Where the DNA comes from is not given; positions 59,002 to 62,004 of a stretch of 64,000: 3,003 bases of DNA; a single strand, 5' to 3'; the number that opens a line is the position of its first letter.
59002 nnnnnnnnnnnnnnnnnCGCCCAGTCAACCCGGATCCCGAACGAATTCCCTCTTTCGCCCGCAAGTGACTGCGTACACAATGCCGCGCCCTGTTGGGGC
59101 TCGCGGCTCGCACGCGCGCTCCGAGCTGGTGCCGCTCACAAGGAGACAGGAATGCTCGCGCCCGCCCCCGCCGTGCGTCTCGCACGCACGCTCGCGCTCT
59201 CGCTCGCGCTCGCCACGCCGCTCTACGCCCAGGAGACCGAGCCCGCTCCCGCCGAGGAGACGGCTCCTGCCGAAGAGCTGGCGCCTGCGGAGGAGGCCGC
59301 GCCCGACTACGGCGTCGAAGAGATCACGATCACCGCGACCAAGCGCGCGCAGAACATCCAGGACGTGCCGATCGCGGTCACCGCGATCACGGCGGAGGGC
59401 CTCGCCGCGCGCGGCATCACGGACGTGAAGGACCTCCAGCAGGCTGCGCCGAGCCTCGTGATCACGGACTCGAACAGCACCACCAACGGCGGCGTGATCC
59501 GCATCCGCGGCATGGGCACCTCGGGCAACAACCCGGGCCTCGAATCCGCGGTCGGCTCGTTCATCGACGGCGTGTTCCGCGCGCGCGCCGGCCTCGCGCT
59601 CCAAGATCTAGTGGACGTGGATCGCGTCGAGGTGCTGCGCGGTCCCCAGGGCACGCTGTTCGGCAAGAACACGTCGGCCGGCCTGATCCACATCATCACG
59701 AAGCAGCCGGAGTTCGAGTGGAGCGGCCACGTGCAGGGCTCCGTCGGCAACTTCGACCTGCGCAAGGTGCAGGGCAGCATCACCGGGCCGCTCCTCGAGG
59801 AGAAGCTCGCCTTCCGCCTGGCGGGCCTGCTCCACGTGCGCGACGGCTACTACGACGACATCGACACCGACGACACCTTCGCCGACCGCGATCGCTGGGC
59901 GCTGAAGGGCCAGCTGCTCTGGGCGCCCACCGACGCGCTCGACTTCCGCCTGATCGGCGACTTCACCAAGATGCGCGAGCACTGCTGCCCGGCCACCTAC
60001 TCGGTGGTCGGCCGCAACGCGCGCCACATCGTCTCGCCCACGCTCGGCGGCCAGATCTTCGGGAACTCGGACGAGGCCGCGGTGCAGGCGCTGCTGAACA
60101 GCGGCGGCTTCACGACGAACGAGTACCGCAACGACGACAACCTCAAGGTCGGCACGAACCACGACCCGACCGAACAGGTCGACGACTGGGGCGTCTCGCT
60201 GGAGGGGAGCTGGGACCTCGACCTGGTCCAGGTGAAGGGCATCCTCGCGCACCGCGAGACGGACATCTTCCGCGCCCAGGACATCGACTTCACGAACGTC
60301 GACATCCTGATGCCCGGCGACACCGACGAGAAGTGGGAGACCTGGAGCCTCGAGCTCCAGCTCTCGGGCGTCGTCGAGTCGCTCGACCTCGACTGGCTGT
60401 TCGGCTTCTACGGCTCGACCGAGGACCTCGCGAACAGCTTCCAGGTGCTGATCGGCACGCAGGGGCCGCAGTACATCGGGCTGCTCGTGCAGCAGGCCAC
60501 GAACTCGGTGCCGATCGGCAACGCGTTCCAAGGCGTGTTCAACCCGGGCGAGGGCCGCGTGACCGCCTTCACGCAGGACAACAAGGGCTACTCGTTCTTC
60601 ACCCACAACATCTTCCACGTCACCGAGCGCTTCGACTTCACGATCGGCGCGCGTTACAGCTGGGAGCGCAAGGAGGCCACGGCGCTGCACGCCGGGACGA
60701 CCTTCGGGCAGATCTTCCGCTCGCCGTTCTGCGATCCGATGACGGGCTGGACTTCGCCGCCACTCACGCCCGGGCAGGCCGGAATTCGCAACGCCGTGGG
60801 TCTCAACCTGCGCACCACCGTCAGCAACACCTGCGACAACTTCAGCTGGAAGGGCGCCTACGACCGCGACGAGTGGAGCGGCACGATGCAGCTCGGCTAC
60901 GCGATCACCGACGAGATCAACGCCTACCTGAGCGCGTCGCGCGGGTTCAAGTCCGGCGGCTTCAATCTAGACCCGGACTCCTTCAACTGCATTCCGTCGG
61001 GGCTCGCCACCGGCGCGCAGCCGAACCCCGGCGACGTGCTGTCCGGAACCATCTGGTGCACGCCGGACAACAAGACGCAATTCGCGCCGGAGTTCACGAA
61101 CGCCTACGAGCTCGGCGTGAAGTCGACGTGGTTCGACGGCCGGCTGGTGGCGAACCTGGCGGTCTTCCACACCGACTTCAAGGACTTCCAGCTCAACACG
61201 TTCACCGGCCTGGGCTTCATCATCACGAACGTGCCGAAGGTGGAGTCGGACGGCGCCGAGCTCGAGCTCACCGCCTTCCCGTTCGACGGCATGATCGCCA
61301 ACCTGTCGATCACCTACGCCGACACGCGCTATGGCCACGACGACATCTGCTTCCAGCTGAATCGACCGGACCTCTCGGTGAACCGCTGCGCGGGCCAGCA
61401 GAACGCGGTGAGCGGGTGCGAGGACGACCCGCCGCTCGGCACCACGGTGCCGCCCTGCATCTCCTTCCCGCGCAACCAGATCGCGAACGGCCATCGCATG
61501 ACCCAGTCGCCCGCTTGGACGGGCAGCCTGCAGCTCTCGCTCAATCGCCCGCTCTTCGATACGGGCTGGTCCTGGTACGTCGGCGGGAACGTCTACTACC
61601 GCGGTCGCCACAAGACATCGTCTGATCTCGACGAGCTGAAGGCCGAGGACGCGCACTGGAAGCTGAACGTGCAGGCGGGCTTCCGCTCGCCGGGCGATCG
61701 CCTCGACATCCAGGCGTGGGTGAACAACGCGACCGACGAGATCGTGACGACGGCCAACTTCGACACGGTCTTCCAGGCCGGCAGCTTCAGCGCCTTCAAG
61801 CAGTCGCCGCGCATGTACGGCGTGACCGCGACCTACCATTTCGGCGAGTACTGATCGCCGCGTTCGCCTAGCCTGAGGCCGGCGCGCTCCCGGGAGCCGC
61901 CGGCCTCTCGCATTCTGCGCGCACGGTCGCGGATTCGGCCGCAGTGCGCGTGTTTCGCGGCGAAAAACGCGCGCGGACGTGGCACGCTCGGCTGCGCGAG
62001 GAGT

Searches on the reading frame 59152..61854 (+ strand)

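Call 87: search_protein_families(library=pfam, proteins=[window:59152-61854:+], max_evalue=0.00001)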
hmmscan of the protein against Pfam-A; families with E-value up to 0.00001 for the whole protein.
window:59152-61854:+ (900 aa): 2 families
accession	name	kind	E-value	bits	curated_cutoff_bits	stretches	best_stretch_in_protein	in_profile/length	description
PF00593.30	TonB_dep_Rec_b-barrel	-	1.3e-36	127.8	27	1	322-859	40-435/436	TonB dependent receptor-like, beta-barrel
PF07715.20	Plug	-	5.5e-16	59.4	23.9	1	69-177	2-106/107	TonB-dependent Receptor Plug Domain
